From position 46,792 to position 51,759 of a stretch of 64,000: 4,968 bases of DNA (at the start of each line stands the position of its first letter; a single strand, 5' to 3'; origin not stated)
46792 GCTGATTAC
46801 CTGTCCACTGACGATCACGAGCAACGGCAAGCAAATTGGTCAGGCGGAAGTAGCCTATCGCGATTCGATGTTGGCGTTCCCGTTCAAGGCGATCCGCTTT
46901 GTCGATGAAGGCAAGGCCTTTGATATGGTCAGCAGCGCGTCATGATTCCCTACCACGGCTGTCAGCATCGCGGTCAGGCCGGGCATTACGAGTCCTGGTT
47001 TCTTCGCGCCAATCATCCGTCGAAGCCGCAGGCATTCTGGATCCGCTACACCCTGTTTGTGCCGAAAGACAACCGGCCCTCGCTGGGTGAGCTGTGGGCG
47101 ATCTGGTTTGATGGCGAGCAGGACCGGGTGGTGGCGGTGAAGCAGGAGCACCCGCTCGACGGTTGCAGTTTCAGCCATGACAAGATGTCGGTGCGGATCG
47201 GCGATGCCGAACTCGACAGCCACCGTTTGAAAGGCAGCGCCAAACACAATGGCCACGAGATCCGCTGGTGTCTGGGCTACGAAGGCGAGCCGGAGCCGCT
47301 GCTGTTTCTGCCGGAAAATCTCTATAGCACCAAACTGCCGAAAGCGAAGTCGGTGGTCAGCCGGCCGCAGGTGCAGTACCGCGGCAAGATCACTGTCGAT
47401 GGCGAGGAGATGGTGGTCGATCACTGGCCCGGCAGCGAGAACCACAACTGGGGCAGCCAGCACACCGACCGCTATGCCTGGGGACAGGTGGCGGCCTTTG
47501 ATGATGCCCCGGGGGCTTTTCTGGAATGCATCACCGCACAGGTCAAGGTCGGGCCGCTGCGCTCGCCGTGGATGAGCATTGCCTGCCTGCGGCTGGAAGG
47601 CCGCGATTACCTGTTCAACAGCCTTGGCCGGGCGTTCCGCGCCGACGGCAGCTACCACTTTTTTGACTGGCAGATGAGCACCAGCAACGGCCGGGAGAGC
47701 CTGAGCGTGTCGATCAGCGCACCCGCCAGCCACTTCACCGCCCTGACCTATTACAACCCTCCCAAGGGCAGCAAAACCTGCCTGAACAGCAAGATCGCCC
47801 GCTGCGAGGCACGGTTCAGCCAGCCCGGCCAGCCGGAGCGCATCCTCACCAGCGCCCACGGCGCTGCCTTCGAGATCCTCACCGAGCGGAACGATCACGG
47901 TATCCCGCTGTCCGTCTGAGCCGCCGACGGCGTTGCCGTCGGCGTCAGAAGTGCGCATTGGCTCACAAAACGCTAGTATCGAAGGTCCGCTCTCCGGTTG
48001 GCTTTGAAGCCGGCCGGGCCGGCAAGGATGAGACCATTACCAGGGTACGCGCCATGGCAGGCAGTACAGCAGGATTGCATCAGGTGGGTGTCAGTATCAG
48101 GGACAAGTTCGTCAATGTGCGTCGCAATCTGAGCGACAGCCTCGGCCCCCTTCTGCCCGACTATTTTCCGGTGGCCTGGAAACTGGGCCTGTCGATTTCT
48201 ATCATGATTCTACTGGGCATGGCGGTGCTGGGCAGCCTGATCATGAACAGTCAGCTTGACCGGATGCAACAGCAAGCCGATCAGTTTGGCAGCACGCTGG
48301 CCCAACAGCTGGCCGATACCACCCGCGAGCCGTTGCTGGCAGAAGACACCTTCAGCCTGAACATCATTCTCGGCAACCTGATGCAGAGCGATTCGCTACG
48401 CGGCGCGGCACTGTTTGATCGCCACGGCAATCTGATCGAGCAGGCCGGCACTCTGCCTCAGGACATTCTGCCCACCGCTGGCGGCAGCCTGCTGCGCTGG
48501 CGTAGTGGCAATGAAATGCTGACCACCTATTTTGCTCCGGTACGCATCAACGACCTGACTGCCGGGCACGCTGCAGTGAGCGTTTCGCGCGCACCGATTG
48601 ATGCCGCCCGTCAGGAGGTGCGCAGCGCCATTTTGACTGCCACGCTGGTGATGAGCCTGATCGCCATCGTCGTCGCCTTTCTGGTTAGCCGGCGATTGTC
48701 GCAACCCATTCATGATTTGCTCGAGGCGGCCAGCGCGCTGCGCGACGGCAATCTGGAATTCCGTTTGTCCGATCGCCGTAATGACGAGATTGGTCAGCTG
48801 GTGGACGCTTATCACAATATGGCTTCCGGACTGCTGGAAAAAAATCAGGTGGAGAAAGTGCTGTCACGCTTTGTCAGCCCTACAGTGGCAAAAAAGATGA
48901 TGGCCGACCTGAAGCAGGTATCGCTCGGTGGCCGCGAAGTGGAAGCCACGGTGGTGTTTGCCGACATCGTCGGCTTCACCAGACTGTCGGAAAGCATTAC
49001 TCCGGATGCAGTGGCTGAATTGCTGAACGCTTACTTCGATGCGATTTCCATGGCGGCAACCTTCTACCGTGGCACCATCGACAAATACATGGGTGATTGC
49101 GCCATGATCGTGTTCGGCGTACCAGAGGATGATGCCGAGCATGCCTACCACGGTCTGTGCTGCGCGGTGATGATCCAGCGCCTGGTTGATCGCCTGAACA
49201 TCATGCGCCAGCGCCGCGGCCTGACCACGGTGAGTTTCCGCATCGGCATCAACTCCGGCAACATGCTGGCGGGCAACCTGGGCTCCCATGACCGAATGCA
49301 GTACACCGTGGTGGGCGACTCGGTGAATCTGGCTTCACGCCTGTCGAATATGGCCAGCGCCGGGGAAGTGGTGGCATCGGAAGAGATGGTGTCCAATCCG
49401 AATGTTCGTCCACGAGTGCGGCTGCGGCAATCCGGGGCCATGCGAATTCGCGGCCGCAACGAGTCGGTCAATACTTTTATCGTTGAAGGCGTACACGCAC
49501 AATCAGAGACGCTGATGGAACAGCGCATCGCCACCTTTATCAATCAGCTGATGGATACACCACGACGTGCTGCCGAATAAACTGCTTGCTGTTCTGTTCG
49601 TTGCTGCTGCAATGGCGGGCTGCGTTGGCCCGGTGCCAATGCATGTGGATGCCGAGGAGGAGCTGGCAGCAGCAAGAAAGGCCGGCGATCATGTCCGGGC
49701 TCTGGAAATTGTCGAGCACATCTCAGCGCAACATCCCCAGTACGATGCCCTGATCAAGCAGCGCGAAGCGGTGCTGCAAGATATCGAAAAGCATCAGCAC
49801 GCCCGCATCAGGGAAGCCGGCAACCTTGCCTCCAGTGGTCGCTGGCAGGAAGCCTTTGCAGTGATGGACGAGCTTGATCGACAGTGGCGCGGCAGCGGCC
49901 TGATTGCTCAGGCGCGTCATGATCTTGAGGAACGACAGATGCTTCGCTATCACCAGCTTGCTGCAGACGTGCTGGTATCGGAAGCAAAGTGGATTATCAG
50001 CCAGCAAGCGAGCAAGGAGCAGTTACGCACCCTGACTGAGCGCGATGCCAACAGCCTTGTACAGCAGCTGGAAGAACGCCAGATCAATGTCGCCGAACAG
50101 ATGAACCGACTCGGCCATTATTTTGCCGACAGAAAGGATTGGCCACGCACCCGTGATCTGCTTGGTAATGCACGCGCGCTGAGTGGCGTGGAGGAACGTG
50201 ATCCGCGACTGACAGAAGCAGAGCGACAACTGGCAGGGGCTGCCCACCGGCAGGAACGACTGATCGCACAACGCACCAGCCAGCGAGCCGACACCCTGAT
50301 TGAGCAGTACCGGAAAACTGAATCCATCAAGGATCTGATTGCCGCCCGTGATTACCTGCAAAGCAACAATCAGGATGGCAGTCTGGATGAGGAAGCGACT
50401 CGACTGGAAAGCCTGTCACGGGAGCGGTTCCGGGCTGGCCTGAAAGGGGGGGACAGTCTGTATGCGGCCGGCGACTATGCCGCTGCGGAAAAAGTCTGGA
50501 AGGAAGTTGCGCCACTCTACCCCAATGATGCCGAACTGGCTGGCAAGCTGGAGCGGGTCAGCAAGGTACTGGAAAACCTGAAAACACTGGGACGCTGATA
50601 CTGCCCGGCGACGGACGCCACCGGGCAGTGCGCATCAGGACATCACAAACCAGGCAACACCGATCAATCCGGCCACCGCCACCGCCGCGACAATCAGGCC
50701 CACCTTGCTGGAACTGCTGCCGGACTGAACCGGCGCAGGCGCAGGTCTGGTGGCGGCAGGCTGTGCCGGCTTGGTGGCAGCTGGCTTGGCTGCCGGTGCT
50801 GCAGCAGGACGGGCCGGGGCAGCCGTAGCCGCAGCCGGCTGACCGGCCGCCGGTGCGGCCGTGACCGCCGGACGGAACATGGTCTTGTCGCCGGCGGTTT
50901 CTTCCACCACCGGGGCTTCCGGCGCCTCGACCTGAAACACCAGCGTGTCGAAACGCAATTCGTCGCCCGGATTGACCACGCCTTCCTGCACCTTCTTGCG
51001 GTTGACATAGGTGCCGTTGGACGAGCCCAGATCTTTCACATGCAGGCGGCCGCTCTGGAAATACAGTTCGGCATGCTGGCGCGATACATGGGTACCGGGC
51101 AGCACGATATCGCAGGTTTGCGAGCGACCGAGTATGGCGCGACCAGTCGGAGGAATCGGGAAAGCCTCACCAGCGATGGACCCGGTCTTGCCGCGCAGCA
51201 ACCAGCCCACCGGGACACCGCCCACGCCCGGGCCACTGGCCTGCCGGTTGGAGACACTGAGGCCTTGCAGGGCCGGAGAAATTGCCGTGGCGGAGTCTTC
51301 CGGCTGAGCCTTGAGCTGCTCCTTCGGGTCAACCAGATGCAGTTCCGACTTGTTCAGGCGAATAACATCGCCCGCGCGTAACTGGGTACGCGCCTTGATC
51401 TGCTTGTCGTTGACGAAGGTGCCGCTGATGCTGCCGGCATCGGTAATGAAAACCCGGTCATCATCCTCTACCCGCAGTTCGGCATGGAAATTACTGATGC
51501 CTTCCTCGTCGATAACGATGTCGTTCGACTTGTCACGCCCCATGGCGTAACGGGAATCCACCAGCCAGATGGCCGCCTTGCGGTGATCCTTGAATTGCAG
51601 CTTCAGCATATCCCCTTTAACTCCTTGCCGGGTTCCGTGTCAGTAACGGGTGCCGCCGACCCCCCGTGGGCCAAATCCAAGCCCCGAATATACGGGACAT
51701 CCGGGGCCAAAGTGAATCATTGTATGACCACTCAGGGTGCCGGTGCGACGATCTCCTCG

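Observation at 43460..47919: Tightly coupled four-gene operon: Acr1-like acyl-CoA reductase, extended GMC flavoprotein and two uncharacterised proteins, under a divergent AraC regulator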

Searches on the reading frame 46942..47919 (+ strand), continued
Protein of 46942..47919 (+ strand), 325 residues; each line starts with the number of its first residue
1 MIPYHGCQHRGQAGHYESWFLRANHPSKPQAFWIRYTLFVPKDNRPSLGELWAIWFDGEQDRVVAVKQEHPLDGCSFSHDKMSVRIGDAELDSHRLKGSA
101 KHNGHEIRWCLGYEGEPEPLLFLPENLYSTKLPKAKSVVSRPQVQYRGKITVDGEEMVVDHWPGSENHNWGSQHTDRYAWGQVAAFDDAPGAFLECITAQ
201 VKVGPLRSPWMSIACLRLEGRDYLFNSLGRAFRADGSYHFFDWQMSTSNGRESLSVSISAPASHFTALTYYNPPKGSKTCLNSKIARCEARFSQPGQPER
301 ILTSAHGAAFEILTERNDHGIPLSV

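Call 83: search_protein_families(library=pfam, proteins=[L008:3179-6253:-, L008:1951-3186:-, L008:812-1954:-, L006:3087-6218:-, L006:776-2968:+], max_evalue=0.00001)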
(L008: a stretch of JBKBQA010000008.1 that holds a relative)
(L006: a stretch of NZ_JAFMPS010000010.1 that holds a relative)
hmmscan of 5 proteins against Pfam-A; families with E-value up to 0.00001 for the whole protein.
L008:3179-6253:- (1024 aa): 6 families
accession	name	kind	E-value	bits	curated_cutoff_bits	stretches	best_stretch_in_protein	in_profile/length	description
PF12008.13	EcoR124_C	-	1.5e-64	218.5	23.1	1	728-1010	1-259/260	Type I restriction and modification enzyme - subunit R C terminal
PF22679.2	T1R_D3-like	-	2.6e-63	213.6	27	1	521-703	1-157/158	Type I restriction enzyme subunit R domain 3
PF18766.7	SWI2_SNF2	-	1.4e-55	188.8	26.7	1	251-476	1-192/221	SWI2/SNF2 ATPase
PF04851.21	ResIII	-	2.1e-41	142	22.5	1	246-425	2-163/164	Type III restriction enzyme, res subunit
PF04313.20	HSDR_N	-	4.1e-35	121.9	25.1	1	3-188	2-196/198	Type I restriction enzyme R protein N terminus (HSDR_N)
PF00270.35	DEAD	-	1.3e-07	32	26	1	250-425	2-161/167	DEAD/DEAH box helicase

L008:1951-3186:- (411 aa): 1 family
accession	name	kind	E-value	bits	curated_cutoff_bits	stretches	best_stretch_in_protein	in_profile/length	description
PF01420.25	Methylase_S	-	1.2e-11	45.6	22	0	97-187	73-160/168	Type I restriction modification DNA specificity domain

L008:812-1954:- (380 aa): 1 family
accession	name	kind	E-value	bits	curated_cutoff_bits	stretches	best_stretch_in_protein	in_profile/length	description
PF13166.12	AAA_13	-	5.1e-15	55.6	36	1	142-330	498-688/713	AAA domain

L006:3087-6218:- (1043 aa): 1 family
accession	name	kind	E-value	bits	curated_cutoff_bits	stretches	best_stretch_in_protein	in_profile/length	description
PF13088.12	BNR_2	-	7e-06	26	31.4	0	131-298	85-250/277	BNR repeat-like domain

L006:776-2968:+ (730 aa): 3 families
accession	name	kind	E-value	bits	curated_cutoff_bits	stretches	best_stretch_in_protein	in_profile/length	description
PF18381.7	YcaO_C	-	2.8e-71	239.4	26.1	1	553-723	1-171/172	YcaO cyclodehydratase C-terminal domain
PF02624.21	YcaO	-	4.4e-69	233.7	25.7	1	205-536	1-324/325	YcaO cyclodehydratase, ATP-ad Mg2+-binding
PF02566.24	OsmC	-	3.6e-09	37.4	27.5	1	32-127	1-100/100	OsmC-like protein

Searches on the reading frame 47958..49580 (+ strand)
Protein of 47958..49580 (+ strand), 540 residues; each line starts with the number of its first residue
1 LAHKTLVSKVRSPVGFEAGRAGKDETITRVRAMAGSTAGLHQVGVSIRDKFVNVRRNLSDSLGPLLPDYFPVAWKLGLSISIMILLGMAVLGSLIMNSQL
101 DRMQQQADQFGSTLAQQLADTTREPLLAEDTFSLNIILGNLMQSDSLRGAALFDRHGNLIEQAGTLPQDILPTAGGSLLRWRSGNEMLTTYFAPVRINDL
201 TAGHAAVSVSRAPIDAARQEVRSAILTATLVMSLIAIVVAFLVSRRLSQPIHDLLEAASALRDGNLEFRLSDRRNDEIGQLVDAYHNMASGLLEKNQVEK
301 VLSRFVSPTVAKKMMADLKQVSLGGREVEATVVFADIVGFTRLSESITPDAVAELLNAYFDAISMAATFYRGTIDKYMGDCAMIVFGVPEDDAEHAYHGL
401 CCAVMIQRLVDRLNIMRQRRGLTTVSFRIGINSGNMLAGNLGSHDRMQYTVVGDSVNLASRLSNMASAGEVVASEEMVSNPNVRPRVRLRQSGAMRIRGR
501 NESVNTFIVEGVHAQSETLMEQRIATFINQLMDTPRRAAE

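Call 3: search_protein_families(library=pfam, proteins=[window:47958-49580:+], max_evalue=0.01)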
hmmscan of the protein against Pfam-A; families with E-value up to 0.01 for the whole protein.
window:47958-49580:+ (540 aa): 3 families
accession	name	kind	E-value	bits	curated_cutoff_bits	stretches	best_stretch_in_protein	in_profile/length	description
PF00211.25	Guanylate_cyc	-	4.1e-27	95.4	21.9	1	329-510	8-182/183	Adenylate and Guanylate cyclase catalytic domain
PF00672.30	HAMP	-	4.4e-11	43.4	25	1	242-292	1-51/53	HAMP domain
PF17152.10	CHASE8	-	0.0062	17.2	27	0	103-160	1-58/102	Periplasmic sensor domain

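Call 4: search_protein_families(library=ncbifam, proteins=[window:47958-49580:+], max_evalue=0.01)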
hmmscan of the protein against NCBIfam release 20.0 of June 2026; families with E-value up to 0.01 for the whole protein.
window:47958-49580:+ (540 aa): 25 families
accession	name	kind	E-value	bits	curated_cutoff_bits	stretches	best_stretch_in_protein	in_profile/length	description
NF053592.1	HK_near_YfiR_like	equivalog_domain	6.1e-13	48.8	194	1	81-289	11-218/223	sensor histidine kinase, YfiR-like protein-associated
NF038263.1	prot_phos_SiaA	equivalog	2.4e-11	42.9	700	1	218-316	305-405/658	biofilm regulation protein phosphatase SiaA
NF012163.2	BaeS_SmeS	equivalog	3.1e-11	42.9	500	1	214-297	156-238/457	sensor histidine kinase efflux regulator BaeS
NF033092.0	HK_WalK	equivalog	6.6e-11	41.5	725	1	188-297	141-251/594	cell wall metabolism sensor histidine kinase WalK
NF007837.0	PRK10549.1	equivalog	5.5e-10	38.5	603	1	212-298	154-238/466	envelope stress sensor histidine kinase BaeS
NF047496.1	HK_LIC11548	equivalog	9.2e-10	37.9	750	1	220-315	272-368/589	LIC_11548 family sensor histidine kinase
NF040691.1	MtrAB_MtrB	equivalog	5.9e-09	35.5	450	1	219-299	184-264/507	MtrAB system histidine kinase MtrB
NF008468.0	PRK11360.1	equivalog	4e-08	32.1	646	1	185-301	159-272/616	two-component system sensor histidine kinase AtoS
NF008312.0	PRK11100.1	equivalog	3.3e-07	29.5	356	1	193-301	152-259/477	two-component system sensor histidine kinase CreC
NF007004.0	PRK09467.1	equivalog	5.6e-07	28.7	415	1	210-295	143-228/440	two-component system sensor histidine kinase EnvZ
NF007423.1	PRK09966.1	equivalog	6.4e-07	28.6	325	1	82-285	14-214/390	diguanylate cyclase DgcN/YfiN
NF045911.1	TCSHisKinNblS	equivalog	1.9e-06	26.5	1000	1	164-294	120-252/621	two-component system sensor histidine kinase NblS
NF012226.0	AdeS_HK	equivalog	3e-06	26.6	500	1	226-292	63-131/353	two-component sensor histidine kinase AdeS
TIGR01386.1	cztS_silS_copS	subfamily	5.9e-06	25.5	292.55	1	76-290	8-232/457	heavy metal sensor histidine kinase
NF008184.0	PRK10935.1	equivalog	7e-06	24.9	553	1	224-293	153-223/565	nitrate/nitrite two-component system sensor histidine kinase NarQ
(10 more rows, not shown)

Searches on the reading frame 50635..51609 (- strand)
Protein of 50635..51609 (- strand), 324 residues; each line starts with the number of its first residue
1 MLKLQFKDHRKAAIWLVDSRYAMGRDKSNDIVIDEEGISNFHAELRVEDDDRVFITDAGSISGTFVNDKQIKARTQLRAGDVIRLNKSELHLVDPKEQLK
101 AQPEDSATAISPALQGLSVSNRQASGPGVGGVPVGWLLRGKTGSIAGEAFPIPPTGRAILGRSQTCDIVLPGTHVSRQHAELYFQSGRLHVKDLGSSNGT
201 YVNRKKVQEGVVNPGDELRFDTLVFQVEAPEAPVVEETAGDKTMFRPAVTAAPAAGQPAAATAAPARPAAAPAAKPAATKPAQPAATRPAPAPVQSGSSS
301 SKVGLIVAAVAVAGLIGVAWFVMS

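Call 56: search_protein_families(library=pfam, proteins=[window:50635-51609:-], max_evalue=0.0001)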
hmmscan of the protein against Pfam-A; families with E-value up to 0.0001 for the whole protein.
window:50635-51609:- (324 aa): 2 families
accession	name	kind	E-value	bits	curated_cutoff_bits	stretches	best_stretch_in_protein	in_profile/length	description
PF00498.31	FHA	-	3.8e-41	139.8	20.7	2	159-220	2-66/67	FHA domain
PF16697.10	Yop-YscD_cpl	-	1.7e-29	102.3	33.2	2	143-229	5-92/94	Inner membrane component of T3SS, cytoplasmic domain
